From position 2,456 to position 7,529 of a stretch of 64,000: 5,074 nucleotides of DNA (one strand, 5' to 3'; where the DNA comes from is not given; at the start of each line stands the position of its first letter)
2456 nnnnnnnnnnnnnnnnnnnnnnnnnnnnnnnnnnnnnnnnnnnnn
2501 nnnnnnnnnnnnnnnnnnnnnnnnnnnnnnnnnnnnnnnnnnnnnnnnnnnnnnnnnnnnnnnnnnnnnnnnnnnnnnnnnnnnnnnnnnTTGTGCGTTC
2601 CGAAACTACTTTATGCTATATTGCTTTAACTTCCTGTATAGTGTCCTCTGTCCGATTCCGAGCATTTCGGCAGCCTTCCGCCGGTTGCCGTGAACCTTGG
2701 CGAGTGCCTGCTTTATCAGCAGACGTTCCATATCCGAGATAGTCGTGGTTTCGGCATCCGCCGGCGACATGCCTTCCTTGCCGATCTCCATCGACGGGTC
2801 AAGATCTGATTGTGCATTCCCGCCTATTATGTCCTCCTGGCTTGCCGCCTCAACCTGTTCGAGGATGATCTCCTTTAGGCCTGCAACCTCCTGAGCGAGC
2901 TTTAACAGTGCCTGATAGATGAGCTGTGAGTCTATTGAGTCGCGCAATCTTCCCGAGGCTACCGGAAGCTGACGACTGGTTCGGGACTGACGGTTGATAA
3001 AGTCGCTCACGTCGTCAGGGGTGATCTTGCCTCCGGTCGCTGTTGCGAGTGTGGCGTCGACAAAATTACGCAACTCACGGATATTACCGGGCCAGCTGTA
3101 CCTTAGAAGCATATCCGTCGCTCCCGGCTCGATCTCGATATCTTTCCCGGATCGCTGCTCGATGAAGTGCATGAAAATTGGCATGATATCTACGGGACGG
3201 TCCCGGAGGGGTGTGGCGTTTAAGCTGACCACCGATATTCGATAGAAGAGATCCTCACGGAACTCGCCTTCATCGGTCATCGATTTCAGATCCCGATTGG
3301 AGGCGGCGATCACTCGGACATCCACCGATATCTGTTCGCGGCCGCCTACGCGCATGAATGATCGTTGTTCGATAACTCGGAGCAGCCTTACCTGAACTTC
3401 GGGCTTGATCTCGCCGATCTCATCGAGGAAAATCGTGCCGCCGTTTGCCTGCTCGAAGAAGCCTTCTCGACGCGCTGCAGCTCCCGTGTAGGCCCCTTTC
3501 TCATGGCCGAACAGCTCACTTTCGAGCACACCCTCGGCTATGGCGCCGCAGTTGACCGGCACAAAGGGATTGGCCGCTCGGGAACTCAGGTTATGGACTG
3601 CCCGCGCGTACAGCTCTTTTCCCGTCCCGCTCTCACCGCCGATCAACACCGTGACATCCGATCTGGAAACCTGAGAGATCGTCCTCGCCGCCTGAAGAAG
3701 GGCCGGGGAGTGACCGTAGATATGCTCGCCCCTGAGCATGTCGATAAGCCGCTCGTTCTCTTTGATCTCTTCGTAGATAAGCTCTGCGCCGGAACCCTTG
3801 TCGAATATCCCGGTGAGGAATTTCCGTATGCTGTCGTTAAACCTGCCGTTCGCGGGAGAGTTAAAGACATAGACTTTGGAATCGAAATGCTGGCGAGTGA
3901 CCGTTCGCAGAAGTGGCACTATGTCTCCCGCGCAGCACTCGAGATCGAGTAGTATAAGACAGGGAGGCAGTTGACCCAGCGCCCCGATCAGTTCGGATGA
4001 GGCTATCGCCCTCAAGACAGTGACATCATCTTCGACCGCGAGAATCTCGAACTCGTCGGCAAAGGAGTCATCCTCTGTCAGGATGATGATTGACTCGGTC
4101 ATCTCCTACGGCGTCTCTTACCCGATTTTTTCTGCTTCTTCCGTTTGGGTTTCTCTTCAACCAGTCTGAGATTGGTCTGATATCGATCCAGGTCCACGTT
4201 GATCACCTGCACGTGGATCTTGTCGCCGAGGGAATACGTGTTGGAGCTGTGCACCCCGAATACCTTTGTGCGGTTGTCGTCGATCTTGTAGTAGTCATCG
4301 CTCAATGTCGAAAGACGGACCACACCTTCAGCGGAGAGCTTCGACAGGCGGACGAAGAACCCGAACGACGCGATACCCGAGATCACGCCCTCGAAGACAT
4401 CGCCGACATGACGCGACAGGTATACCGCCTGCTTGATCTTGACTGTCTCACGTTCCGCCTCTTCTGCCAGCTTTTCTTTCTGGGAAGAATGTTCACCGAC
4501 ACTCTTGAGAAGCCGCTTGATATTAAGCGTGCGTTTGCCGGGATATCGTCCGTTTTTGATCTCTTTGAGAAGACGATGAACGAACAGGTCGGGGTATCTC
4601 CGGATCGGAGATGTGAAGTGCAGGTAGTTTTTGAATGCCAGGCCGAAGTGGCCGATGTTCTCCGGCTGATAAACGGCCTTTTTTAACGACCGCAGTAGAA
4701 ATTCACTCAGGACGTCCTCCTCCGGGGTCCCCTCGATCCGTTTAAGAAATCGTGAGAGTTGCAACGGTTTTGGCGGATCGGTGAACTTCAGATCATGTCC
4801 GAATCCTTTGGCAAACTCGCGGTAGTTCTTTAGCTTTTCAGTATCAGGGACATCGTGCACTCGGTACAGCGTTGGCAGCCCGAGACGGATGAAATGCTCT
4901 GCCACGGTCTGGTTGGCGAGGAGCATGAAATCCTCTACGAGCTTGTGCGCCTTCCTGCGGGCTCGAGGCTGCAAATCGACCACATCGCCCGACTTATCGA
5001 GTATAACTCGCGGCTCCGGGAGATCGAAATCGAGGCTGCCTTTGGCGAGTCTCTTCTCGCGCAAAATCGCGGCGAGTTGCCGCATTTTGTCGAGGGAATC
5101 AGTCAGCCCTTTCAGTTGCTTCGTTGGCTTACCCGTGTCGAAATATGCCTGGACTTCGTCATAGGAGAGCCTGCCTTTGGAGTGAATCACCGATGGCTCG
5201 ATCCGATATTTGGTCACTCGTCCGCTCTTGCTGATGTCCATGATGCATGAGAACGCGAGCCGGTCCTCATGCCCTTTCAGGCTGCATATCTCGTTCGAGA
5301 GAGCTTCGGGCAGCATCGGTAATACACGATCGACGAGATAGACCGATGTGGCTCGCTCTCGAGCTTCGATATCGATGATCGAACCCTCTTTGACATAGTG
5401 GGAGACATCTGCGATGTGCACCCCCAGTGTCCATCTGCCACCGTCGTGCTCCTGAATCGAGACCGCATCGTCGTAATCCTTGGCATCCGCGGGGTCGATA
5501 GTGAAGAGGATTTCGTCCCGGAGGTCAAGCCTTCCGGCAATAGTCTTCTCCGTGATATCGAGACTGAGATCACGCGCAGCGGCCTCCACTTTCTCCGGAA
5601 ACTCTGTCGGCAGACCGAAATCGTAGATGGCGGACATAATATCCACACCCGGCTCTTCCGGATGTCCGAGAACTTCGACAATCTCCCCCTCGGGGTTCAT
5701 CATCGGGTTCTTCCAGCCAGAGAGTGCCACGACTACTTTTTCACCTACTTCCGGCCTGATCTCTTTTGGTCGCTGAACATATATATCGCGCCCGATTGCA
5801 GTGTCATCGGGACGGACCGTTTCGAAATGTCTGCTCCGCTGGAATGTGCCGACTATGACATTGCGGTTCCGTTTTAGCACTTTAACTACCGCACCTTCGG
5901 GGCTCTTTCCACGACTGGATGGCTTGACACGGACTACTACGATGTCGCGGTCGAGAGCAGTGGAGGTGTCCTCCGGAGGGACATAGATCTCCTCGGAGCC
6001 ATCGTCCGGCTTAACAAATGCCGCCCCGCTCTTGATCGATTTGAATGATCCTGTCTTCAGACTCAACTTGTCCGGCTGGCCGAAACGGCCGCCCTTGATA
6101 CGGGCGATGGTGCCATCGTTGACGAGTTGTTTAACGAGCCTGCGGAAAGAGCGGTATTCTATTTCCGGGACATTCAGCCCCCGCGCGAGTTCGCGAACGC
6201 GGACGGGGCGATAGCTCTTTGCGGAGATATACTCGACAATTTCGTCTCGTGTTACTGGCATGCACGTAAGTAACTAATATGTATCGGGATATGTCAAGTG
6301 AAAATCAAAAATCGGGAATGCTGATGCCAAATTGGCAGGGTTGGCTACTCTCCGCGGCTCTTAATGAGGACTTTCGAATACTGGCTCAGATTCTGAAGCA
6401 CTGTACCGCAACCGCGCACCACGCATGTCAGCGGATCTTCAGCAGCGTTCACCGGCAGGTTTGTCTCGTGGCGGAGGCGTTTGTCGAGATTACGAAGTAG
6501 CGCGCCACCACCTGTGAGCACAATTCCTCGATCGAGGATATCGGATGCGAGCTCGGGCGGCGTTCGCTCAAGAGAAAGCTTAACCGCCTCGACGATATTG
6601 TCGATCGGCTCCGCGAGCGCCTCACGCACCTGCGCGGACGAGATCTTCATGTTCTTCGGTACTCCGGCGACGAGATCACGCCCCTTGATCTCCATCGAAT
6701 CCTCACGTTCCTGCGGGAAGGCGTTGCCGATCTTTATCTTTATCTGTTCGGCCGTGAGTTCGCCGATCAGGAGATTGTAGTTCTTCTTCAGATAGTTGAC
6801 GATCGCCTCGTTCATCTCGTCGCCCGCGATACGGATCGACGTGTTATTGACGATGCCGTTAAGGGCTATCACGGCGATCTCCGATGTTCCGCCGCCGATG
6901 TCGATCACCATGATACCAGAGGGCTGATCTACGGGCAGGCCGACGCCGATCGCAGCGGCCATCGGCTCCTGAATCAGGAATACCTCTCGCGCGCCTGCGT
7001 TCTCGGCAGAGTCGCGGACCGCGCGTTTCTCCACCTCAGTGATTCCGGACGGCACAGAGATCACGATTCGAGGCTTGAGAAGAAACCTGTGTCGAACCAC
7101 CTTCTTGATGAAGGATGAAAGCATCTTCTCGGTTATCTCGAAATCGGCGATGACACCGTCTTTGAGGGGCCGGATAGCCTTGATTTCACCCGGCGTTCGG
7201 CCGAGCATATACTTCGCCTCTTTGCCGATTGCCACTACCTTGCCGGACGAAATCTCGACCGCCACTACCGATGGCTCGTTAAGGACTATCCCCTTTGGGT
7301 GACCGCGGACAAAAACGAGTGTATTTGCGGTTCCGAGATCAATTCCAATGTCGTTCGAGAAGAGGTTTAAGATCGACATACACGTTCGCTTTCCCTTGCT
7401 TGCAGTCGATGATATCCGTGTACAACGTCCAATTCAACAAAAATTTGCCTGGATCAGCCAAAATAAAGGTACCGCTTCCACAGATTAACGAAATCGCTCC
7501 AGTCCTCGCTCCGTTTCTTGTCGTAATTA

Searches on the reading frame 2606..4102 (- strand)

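Call 14: search_protein_families(library=pfam, proteins=[window:2606-4102:-])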
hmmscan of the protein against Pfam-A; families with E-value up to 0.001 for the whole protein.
window:2606-4102:- (498 aa): 8 families
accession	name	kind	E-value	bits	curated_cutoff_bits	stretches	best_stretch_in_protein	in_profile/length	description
PF00158.32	Sigma54_activat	-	3.1e-69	232.4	20.2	1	128-294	1-167/168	Sigma-54 interaction domain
PF14532.12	Sigma54_activ_2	-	7.5e-20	72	25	1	130-299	2-138/138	Sigma-54 interaction domain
PF25601.1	AAA_lid_14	-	4.3e-17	62.2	27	1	300-377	1-82/87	AAA+ ATPase lid domain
PF02954.25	HTH_8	-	2.8e-14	53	22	1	455-495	2-42/42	Bacterial regulatory protein, Fis family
PF07728.20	AAA_5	-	5.3e-09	36.6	22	1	152-270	2-123/139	AAA domain (dynein-related subfamily)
PF07724.20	AAA_2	-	3.5e-08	34.1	27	1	150-280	4-135/166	AAA domain (Cdc48 subfamily)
PF18024.7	HTH_50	-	1.7e-06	28.1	27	1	455-497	8-49/50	Helix-turn-helix domain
PF00004.35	AAA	-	0.00015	22.6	21.2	1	152-272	1-111/131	ATPase family associated with various cellular activities (AAA)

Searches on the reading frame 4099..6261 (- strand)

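Call 14: search_protein_families(library=pfam, proteins=[window:4099-6261:-])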
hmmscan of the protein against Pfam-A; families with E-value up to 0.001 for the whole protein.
window:4099-6261:- (720 aa): 4 families
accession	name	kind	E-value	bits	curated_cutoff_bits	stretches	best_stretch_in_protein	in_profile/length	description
PF00773.25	RNB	-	3.1e-119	398.5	29.3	1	244-568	1-323/326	RNB domain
PF17876.7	CSD2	-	7e-29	100.2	26.2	2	149-222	2-74/74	Cold shock domain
PF08206.17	OB_RNB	-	1.6e-14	53.7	24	1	71-128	1-58/58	Ribonuclease B OB domain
PF00575.29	S1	-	1.2e-11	45.3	22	1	619-693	4-66/74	S1 RNA binding domain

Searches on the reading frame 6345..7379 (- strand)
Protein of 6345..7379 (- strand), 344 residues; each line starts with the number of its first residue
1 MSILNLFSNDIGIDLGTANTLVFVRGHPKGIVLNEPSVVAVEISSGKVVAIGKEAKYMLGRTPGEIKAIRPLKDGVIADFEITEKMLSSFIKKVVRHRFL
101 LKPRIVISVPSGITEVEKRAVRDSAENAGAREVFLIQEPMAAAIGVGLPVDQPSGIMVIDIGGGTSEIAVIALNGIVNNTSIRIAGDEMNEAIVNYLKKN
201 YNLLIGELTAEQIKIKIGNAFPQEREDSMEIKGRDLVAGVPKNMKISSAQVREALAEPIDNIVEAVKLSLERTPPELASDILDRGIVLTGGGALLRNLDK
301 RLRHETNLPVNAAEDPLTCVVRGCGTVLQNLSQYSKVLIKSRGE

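Call 15: search_protein_families(library=pfam, proteins=[window:6345-7379:-])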
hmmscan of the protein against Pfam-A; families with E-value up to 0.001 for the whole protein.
window:6345-7379:- (344 aa): 6 families
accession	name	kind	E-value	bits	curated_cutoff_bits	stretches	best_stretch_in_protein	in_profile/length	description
PF06723.19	MreB_Mbl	-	7.5e-148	492.1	27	1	8-334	1-325/327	MreB/Mbl protein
PF00012.26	HSP70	-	2.7e-14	52.7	20.6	1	104-324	135-368/599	Hsp70 protein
PF14450.12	FtsA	-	3.7e-12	47.2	31.8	1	157-314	1-111/127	Cell division protein FtsA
PF00022.25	Actin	-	7.4e-12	45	27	1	48-200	45-190/410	Actin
PF11104.14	PilM_2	-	3.4e-05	23.4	27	0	285-314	277-306/340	Type IV pilus assembly protein PilM;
PF25216.1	Volactin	-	0.00078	19.5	35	0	41-324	51-317/321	Volactin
